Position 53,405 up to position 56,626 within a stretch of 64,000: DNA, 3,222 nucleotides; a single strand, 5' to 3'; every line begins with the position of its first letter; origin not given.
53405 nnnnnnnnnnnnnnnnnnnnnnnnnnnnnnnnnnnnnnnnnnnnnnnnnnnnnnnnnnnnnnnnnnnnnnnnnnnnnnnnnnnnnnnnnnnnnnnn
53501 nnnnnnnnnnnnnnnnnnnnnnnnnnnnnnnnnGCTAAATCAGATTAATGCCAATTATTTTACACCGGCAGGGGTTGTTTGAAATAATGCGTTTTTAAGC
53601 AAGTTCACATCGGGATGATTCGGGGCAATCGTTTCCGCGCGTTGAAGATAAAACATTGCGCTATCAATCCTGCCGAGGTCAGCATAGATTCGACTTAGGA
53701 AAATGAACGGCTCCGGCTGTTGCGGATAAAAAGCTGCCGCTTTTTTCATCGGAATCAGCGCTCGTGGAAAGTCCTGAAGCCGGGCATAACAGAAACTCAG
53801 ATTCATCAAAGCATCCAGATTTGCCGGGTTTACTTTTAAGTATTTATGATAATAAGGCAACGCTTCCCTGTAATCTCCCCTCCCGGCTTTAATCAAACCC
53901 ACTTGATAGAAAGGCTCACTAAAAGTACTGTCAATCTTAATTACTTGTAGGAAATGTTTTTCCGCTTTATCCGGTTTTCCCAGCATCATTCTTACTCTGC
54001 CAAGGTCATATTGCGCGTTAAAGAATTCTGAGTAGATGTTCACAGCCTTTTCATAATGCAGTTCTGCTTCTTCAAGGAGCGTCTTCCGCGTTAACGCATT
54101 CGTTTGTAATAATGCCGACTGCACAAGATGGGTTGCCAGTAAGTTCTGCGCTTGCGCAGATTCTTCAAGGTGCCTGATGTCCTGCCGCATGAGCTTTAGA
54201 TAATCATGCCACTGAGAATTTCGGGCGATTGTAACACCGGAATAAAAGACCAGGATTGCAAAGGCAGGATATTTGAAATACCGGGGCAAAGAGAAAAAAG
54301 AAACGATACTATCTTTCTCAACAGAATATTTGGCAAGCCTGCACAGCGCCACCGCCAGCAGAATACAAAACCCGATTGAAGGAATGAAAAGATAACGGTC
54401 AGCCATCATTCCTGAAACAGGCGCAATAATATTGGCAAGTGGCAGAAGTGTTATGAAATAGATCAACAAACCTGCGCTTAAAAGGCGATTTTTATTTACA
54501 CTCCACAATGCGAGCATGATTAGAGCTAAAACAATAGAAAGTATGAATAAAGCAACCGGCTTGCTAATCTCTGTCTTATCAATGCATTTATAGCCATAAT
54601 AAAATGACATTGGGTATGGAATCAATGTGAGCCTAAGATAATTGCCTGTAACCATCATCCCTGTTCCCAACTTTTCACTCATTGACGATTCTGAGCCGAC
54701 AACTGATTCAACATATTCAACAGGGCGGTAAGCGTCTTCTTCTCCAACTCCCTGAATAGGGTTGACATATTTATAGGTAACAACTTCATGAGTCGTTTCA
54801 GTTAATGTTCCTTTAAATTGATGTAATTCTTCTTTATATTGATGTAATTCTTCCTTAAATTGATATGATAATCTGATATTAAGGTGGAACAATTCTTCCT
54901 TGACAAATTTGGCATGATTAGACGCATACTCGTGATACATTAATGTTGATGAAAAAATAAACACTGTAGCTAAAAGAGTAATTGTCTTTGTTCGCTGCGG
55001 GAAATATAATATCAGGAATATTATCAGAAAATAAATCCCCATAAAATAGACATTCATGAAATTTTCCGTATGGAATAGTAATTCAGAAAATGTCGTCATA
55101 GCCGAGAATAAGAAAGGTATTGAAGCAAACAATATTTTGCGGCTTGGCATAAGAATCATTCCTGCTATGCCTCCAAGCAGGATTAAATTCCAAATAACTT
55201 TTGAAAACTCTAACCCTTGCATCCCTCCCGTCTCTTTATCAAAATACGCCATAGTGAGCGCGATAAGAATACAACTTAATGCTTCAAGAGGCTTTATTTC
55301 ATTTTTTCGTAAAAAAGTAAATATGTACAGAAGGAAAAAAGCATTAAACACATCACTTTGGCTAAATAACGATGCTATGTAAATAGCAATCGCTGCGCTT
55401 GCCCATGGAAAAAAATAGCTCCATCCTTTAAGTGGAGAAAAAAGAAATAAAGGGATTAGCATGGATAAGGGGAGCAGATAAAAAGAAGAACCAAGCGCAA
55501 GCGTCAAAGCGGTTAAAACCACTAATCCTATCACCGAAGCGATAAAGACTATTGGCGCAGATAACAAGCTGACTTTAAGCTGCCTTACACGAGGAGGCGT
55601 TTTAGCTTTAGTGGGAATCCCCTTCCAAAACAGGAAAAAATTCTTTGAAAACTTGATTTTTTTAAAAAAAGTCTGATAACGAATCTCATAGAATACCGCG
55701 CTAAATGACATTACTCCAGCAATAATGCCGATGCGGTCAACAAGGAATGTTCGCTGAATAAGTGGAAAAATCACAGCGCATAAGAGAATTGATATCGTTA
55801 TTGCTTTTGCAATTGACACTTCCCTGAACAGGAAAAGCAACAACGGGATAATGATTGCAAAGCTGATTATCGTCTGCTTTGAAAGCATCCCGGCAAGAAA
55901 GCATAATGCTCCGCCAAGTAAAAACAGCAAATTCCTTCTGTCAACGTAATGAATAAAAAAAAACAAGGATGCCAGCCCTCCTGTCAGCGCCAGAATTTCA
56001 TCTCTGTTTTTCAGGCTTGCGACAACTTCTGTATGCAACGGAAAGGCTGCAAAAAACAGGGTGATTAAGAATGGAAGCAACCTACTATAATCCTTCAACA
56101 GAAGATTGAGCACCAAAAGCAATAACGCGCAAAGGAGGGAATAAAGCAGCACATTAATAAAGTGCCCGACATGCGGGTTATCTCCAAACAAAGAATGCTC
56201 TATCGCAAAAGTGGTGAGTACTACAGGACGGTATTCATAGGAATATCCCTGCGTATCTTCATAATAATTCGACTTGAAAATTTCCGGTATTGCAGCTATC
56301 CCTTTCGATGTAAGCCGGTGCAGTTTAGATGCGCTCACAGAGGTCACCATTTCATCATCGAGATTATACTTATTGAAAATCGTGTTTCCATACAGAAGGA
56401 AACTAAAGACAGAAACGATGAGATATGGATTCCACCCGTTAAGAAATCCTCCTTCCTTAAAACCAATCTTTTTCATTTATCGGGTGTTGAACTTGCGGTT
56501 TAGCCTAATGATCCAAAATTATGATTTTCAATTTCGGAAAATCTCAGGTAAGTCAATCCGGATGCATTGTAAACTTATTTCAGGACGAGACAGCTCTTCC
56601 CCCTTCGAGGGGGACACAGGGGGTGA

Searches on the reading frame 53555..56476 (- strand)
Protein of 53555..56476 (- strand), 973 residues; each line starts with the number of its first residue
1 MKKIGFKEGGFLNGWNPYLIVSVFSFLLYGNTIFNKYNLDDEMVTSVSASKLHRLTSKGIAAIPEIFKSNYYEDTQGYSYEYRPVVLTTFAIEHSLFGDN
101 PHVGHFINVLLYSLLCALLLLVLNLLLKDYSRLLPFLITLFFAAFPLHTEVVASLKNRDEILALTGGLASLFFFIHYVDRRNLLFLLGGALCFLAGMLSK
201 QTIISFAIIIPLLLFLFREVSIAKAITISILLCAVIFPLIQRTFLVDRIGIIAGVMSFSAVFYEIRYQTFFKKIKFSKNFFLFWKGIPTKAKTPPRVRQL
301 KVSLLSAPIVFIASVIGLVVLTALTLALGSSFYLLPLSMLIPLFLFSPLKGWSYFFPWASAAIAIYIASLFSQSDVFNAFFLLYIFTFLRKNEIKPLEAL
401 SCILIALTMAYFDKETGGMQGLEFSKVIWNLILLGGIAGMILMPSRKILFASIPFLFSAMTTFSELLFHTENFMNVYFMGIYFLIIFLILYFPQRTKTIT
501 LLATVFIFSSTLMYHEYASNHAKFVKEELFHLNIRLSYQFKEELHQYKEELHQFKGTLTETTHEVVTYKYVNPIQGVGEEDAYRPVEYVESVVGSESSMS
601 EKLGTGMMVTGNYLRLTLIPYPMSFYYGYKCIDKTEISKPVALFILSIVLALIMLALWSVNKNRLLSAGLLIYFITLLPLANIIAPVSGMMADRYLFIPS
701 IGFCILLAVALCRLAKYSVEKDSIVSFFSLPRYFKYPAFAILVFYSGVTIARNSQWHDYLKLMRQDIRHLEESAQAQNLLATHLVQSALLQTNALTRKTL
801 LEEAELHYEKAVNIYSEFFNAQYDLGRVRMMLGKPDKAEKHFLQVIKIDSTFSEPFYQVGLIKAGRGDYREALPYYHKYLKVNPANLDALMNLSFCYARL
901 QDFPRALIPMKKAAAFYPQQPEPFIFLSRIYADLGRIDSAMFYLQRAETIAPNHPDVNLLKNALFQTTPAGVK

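Call 8: search_protein_families(library=pfam, proteins=[window:53555-56476:-], max_evalue=0.01)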
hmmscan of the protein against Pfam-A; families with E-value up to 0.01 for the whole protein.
window:53555-56476:- (973 aa): 15 families
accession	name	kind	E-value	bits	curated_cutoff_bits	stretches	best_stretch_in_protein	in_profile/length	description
PF07719.23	TPR_2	-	6.9e-19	66.8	27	1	821-850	3-32/34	Tetratricopeptide repeat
PF14559.12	TPR_19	-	6.6e-18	65.2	25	2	866-906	4-44/68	Tetratricopeptide repeat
PF00515.34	TPR_1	-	4.6e-15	55.2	27.8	2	821-852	3-34/34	Tetratricopeptide repeat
PF13181.12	TPR_8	-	2.6e-13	49.4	25.7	1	926-954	6-34/34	Tetratricopeptide repeat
PF13432.12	TPR_16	-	1.5e-12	48.2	32.7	1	864-921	8-65/65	Tetratricopeptide repeat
PF13428.12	TPR_14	-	1.2e-11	44.5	23.5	0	925-960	5-40/44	Tetratricopeptide repeat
PF13424.12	TPR_12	-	9.6e-11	42.2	30.1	0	797-849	15-75/77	Tetratricopeptide repeat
PF13431.12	TPR_17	-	2.4e-09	37.2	24.4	0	807-839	1-33/34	Tetratricopeptide repeat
PF13371.12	TPR_9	-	6e-09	36.2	35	1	895-964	3-72/73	Tetratricopeptide repeat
PF13414.12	TPR_11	-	2.3e-07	30.8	26.8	0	801-833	10-42/42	TPR repeat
PF13174.12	TPR_6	-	9.7e-06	26.3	26.3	0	821-847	2-28/33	Tetratricopeptide repeat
PF23914.1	TPR_CcmH_CycH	-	2e-05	24.9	42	1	825-919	56-153/158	Cytochrome c-type biogenesis protein H TPR domain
PF12895.13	ANAPC3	-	0.00019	22.1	27.2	1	867-946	3-81/82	Anaphase-promoting complex, cyclosome, subunit 3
PF13176.12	TPR_7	-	0.0014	19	27.9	0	866-884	12-32/36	Tetratricopeptide repeat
PF13374.12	TPR_10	-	0.0014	19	27.5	0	887-917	2-32/42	Tetratricopeptide repeat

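Call 34: search_protein_families(library=pfam, proteins=[window:53555-56476:-], max_evalue=0.01)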
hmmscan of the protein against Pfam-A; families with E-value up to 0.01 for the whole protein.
window:53555-56476:- (973 aa): 15 families
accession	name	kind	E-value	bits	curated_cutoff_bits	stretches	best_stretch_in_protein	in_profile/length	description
PF07719.23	TPR_2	-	6.9e-19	66.8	27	1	821-850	3-32/34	Tetratricopeptide repeat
PF14559.12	TPR_19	-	6.6e-18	65.2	25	2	866-906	4-44/68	Tetratricopeptide repeat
PF00515.34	TPR_1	-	4.6e-15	55.2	27.8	2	821-852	3-34/34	Tetratricopeptide repeat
PF13181.12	TPR_8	-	2.6e-13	49.4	25.7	1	926-954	6-34/34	Tetratricopeptide repeat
PF13432.12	TPR_16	-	1.5e-12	48.2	32.7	1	864-921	8-65/65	Tetratricopeptide repeat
PF13428.12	TPR_14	-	1.2e-11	44.5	23.5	0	925-960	5-40/44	Tetratricopeptide repeat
PF13424.12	TPR_12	-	9.6e-11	42.2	30.1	0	797-849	15-75/77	Tetratricopeptide repeat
PF13431.12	TPR_17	-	2.4e-09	37.2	24.4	0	807-839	1-33/34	Tetratricopeptide repeat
PF13371.12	TPR_9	-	6e-09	36.2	35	1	895-964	3-72/73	Tetratricopeptide repeat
PF13414.12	TPR_11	-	2.3e-07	30.8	26.8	0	801-833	10-42/42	TPR repeat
PF13174.12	TPR_6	-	9.7e-06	26.3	26.3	0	821-847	2-28/33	Tetratricopeptide repeat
PF23914.1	TPR_CcmH_CycH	-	2e-05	24.9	42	1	825-919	56-153/158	Cytochrome c-type biogenesis protein H TPR domain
PF12895.13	ANAPC3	-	0.00019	22.1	27.2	1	867-946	3-81/82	Anaphase-promoting complex, cyclosome, subunit 3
PF13176.12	TPR_7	-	0.0014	19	27.9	0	866-884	12-32/36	Tetratricopeptide repeat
PF13374.12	TPR_10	-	0.0014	19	27.5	0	887-917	2-32/42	Tetratricopeptide repeat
